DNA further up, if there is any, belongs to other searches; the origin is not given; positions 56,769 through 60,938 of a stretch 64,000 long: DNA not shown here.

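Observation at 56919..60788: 1289-aa protein with a cleavable prepilin (class III) N-terminus fused to about 20 ~39-aa beta-propeller blades and two paralogous ~90-aa modules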

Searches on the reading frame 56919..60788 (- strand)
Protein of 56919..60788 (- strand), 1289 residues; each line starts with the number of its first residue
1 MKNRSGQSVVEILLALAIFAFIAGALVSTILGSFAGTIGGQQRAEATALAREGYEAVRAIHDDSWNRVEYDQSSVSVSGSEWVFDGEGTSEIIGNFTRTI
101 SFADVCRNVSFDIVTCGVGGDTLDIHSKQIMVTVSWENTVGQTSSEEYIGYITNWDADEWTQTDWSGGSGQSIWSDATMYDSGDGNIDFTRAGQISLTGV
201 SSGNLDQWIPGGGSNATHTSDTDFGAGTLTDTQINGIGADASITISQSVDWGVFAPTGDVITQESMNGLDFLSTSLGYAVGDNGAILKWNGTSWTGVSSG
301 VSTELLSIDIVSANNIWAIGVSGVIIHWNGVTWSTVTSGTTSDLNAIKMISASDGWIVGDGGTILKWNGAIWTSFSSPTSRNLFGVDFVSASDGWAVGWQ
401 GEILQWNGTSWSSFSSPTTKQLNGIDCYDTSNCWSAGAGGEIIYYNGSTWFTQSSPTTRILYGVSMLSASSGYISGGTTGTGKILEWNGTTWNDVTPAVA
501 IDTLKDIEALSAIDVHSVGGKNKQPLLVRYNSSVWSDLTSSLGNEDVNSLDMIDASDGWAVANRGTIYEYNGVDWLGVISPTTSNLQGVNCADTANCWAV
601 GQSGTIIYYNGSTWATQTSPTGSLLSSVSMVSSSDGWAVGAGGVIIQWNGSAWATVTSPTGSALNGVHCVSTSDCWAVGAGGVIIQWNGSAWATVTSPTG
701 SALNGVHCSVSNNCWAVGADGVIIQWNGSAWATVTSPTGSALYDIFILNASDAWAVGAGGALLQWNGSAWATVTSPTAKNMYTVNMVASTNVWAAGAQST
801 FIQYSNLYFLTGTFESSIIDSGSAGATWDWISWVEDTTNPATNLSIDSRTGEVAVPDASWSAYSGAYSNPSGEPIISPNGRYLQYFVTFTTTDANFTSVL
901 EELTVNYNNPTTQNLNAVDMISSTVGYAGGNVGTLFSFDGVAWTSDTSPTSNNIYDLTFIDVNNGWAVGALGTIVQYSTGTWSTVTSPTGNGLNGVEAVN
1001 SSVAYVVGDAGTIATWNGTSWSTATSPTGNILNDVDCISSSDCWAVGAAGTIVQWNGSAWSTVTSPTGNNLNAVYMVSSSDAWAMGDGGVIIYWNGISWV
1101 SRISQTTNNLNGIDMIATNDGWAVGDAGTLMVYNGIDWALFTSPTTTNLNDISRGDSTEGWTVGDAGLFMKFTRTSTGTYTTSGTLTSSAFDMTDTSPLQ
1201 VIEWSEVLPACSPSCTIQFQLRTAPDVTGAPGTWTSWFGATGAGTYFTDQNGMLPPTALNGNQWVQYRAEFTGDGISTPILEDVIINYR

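Call 3: search_protein_families(library=pfam, proteins=[window:56919-60788:-], max_evalue=0.01)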
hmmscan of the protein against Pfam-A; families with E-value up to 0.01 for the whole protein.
window:56919-60788:- (1289 aa): 2 families
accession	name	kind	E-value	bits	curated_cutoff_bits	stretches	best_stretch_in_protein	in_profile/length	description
PF14870.12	PSII_BNR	-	2.7e-17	63.4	27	2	302-367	233-302/303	Photosynthesis system II assembly factor YCF48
PF07963.17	N_methyl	-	0.0021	18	21.2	1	1-26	1-26/27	Prokaryotic N-terminal methylation motif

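Call 4: search_protein_families(library=ncbifam, proteins=[window:56919-60788:-], max_evalue=0.01)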
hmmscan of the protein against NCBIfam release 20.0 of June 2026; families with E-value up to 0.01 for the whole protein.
window:56919-60788:- (1289 aa): 1 family
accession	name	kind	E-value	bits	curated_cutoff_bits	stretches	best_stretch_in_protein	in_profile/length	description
NF010237.0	PRK13684.1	equivalog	1.5e-18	66.9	326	2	301-369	258-330/334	photosynthesis system II assembly factor Ycf48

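Call 9: find_homologous_proteins(query=window:56919-60788:-, max_evalue=0.00001)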
Query window:56919-60788:- (1289 aa): 391 proteins with E <= 0.00001 among 8000 candidates; the best 120 are listed.
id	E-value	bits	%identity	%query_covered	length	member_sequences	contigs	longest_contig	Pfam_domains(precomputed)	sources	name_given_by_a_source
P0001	0.0e+0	1170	47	99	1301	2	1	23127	PF14870.13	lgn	-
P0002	0.0e+0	1163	36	94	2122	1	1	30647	PF14870.13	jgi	jgi:hypothetical protein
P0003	0.0e+0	1129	45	100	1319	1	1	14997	PF14870.13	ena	-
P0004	0.0e+0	1097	35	94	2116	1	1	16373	PF14870.13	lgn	-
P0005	0.0e+0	1049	33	100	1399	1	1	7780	PF14870.13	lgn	-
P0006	8.3e-282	956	33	100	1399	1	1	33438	PF14870.13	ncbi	-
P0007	1.2e-274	933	34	84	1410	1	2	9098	PF14870.13,PF00346.25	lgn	-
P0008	4.3e-274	931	32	82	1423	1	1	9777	-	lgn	-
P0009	1.5e-268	912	32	74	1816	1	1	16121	-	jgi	jgi:type II secretory pathway pseudopilin PulG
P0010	2.4e-260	885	34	86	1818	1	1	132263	-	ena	-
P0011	1.5e-253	863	41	58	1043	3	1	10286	PF14870.13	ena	-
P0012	8.7e-253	860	37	59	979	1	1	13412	PF14870.13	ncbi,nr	ncbi:hypothetical protein MYX07_03635 [Patescibacteria group bacterium AH-259-L07]|nr:hypothetical p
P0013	1.6e-245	836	33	76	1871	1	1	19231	PF14870.13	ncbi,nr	ncbi:MAG: hypothetical protein PHT12_05850 [Patescibacteria group bacterium]|nr:hypothetical protein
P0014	1.2e-240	820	30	100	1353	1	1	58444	PF14870.13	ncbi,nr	ncbi:hypothetical protein JW899_03080 [Candidatus Uhrbacteria bacterium]|nr:hypothetical protein [Ca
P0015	2.6e-236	806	31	100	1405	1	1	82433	PF14870.13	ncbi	-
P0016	7.7e-236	804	35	70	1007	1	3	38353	PF14870.13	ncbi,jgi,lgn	-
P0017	1.2e-233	797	40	58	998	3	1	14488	PF14870.13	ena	-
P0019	6.5e-229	781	31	100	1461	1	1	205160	PF14870.13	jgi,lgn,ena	-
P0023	4.0e-222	759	32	99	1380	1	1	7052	PF14870.13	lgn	-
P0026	4.9e-214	732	38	58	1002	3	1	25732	PF07963.18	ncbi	-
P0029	5.2e-208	712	38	58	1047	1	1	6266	PF14870.13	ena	-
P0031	5.4e-200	685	32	100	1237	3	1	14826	PF14870.13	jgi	-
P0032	8.2e-200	685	37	58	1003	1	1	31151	PF07963.18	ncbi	ncbi:MAG: prepilin-type N-terminal cleavage/methylation domain-containing protein [Candidatus Uhrbac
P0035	1.1e-196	674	33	70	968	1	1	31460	PF07963.18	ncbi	-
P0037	6.6e-195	668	38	58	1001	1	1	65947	PF14870.13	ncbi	-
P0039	4.7e-188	646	35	63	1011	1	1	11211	PF14870.13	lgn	-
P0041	1.2e-184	634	35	58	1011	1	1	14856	PF07963.18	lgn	-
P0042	4.4e-183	629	37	58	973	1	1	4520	PF14870.13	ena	-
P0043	7.6e-170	585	39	38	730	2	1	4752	PF14870.13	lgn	-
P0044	4.4e-168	580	36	60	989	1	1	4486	PF14870.13,PF19565.5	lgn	-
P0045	3.6e-165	570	33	70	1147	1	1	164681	PF14870.13,PF05635.18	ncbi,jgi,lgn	-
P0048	9.9e-136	472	37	37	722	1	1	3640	PF14870.13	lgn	-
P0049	3.4e-129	451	41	46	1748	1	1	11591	PF14870.13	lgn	-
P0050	5.1e-128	447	32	65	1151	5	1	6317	PF14870.13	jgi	jgi:hypothetical protein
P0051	2.5e-126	441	38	42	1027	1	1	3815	PF00331.27,PF14870.13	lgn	-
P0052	5.6e-121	423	40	44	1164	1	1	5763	PF14870.13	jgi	jgi:photosystem II stability/assembly factor-like uncharacterized protein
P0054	2.0e-115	405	32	54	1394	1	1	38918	PF14870.13,PF13620.13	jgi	jgi:photosystem II stability/assembly factor-like uncharacterized protein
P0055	1.6e-113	399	29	71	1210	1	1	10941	PF12768.14,PF14870.13,PF10708.15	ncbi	-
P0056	7.3e-112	393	38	42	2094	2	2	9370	PF13229.13,PF17963.8,PF14870.13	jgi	-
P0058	4.7e-110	387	31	41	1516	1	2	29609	PF19193.7,PF14870.13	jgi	jgi:photosystem II stability/assembly factor-like uncharacterized protein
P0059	8.0e-110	387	28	65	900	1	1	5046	PF14870.13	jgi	jgi:hypothetical protein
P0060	1.4e-106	376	38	44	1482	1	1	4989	PF13715.13,PF16371.13,PF17802.8,PF14870.13,PF13620.13,PF09430.17,PF24096.3,PF22904.4,PF17210.10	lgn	-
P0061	8.8e-105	370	34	42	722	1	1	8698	PF14870.13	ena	-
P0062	1.6e-102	362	37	42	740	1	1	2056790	PF14870.13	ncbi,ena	-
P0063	6.4e-96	340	36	42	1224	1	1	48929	PF00331.27,PF14870.13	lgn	-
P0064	7.0e-94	334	31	67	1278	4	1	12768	PF14870.13,PF00395.26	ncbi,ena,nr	ncbi:MAG TPA: S-layer homology domain-containing protein [Chloroflexia bacterium]|nr:S-layer homolog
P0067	1.9e-90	322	48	16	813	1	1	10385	PF07963.18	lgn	-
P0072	2.4e-85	305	31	39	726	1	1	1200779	PF14870.13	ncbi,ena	-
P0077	3.1e-82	295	34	39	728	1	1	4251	PF14870.13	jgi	jgi:photosystem II stability/assembly factor-like uncharacterized protein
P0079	2.0e-81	292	33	35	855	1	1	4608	PF14870.13,PF19565.5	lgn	-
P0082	5.0e-79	284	52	15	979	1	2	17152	PF07963.18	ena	-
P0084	2.9e-78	282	25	68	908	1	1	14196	PF14870.13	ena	-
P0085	1.9e-77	279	28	48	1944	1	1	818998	PF18998.7,PF14870.13,PF04385.21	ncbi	-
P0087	1.0e-75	274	54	15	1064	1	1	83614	PF13385.14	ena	-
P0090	6.3e-75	271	52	15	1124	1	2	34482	PF13313.12,PF07963.18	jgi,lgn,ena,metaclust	metaclust:\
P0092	8.7e-75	270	54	15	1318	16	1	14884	PF07963.18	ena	-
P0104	1.6e-71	260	39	23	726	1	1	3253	PF14870.13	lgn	-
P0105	2.5e-71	259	30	39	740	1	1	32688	PF14870.13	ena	-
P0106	3.6e-71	258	30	43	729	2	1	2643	PF14870.13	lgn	-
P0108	4.6e-71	258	26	71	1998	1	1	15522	PF18962.8,PF25788.3,PF14870.13,PF07705.18,PF00041.28,PF16656.12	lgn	-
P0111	2.5e-69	252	32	35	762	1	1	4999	PF14870.13,PF10708.15,PF00395.26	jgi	jgi:hypothetical protein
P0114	7.7e-69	251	32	28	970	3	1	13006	PF09699.16,PF14870.13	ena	-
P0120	3.2e-67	245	44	18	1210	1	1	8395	PF00092.35,PF14870.13,PF13519.13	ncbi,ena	-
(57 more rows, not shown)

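Call 10: search_solved_structures(query=window:56919-60788:-, max_evalue=1, show_alignments=2)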
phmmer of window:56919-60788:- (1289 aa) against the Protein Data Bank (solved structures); distinct sequences matched with E-value up to 1: 5.
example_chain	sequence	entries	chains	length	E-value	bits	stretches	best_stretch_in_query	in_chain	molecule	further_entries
5ojr_A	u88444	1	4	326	6.8e-07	30.5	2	958-1174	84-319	Ycf48-like protein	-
5ojp_A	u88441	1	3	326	8.5e-07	30.2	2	958-1174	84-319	Ycf48-like protein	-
2xbg_A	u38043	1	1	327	1.3e-06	29.6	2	959-1174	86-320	YCF48-LIKE PROTEIN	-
5oj5_A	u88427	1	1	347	2.4e-06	28.7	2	959-1174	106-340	Ycf48-like protein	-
9ya3_H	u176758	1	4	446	3.1e-06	28.3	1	1006-1172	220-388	TLAP2 (thioredoxin-like associated protein), TGME49_232130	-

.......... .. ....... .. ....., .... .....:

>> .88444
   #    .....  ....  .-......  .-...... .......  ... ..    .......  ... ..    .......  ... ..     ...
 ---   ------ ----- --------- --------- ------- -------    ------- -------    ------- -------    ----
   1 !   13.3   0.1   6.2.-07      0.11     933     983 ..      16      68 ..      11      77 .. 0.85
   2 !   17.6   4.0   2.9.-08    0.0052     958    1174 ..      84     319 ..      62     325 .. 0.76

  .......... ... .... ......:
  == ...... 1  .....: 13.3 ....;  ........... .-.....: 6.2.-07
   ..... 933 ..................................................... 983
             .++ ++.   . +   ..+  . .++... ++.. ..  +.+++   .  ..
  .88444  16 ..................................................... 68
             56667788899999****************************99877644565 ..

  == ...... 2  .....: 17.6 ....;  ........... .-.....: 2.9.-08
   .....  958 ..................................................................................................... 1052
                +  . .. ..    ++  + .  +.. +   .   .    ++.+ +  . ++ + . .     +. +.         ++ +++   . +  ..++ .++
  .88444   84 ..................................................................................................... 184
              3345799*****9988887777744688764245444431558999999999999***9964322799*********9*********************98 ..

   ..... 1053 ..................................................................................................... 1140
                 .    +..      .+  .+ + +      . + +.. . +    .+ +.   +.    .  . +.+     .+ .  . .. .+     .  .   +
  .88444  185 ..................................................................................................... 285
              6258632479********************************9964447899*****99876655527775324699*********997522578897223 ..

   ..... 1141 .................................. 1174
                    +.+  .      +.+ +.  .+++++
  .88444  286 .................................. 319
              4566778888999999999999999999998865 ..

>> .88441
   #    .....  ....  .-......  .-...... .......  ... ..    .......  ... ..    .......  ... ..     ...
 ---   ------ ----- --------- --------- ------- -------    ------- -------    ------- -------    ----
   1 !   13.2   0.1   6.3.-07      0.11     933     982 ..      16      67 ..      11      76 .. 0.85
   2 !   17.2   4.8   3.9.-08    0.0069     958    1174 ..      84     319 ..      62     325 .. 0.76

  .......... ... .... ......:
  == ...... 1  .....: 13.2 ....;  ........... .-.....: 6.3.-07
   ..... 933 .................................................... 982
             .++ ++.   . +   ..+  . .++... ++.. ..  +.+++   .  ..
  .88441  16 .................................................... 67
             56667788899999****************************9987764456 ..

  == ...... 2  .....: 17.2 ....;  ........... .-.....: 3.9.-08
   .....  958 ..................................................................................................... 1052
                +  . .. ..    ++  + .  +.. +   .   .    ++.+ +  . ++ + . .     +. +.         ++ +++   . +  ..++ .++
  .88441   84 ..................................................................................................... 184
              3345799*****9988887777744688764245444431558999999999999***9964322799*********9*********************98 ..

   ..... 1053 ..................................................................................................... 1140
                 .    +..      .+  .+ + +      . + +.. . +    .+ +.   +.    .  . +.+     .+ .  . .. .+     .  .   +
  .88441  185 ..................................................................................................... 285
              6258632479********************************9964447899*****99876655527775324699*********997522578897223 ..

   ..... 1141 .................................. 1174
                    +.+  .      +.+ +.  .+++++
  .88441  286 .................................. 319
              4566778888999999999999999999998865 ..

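Call 34: find_encoding_contigs(protein=window:56919-60788:-, flank=6000, max_places=3)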
Protein window:56919-60788:- (1289 aa): no gene with exactly this product is on record in the collection.

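Call 35: find_encoding_contigs(protein=P0001, flank=6000, max_places=2)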
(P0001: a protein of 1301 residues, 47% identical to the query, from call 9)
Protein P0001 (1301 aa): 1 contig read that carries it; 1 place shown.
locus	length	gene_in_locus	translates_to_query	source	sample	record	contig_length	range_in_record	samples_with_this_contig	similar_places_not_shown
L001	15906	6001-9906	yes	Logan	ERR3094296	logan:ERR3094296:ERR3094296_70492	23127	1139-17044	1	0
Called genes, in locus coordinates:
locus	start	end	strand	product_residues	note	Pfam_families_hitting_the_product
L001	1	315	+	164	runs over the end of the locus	PF00440:TetR_N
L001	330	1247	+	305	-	PF04471:Mrr_cat (weak)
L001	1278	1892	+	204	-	PF00160:Pro_isomerase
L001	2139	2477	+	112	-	PF00072:Response_reg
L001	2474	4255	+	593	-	PF00437:T2SSE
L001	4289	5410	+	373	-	PF00482:T2SSF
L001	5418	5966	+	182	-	-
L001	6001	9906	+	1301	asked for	PF14870:PSII_BNR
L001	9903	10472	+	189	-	-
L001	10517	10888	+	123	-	-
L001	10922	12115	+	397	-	PF11104:PilM_2, PF14450:FtsA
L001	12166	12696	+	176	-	PF07963:N_methyl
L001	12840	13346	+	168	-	PF07963:N_methyl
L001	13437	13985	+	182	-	-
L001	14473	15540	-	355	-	PF11141:DUF2914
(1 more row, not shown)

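Call 36: find_encoding_contigs(protein=P0087, flank=6000, max_places=1)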
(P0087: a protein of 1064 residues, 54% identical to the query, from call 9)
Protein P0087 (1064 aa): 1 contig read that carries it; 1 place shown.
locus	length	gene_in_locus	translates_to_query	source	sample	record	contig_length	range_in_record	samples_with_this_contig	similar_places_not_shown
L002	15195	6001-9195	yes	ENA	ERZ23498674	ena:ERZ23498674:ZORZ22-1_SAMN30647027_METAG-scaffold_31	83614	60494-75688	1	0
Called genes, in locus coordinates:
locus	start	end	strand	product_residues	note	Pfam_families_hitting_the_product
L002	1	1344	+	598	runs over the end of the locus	PF00989:PAS (weak), PF13426:PAS_9, PF00512:HisKA, PF02518:HATPase_c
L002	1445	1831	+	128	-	PF00072:Response_reg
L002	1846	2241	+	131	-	PF00072:Response_reg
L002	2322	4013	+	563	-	PF05157:MshEN, PF00437:T2SSE, PF25199:nSTAND_NTPase5 (faint), PF13555:AAA_29 (weak)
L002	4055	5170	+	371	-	PF00482:T2SSF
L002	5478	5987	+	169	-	PF07963:N_methyl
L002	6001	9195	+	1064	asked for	PF13385:Laminin_G_3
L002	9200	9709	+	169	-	-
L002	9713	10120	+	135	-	-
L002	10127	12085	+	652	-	PF11104:PilM_2, PF06723:MreB_Mbl (faint), PF14450:FtsA, PF06347:SH3_4 (weak), PF08239:SH3_3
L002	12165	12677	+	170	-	PF07963:N_methyl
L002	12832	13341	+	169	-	PF07963:N_methyl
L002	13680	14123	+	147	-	PF02367:TsaE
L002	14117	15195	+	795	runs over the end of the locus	PF02739:5_3_exonuc_N, PF01367:5_3_exonuc, PF00476:DNA_pol_A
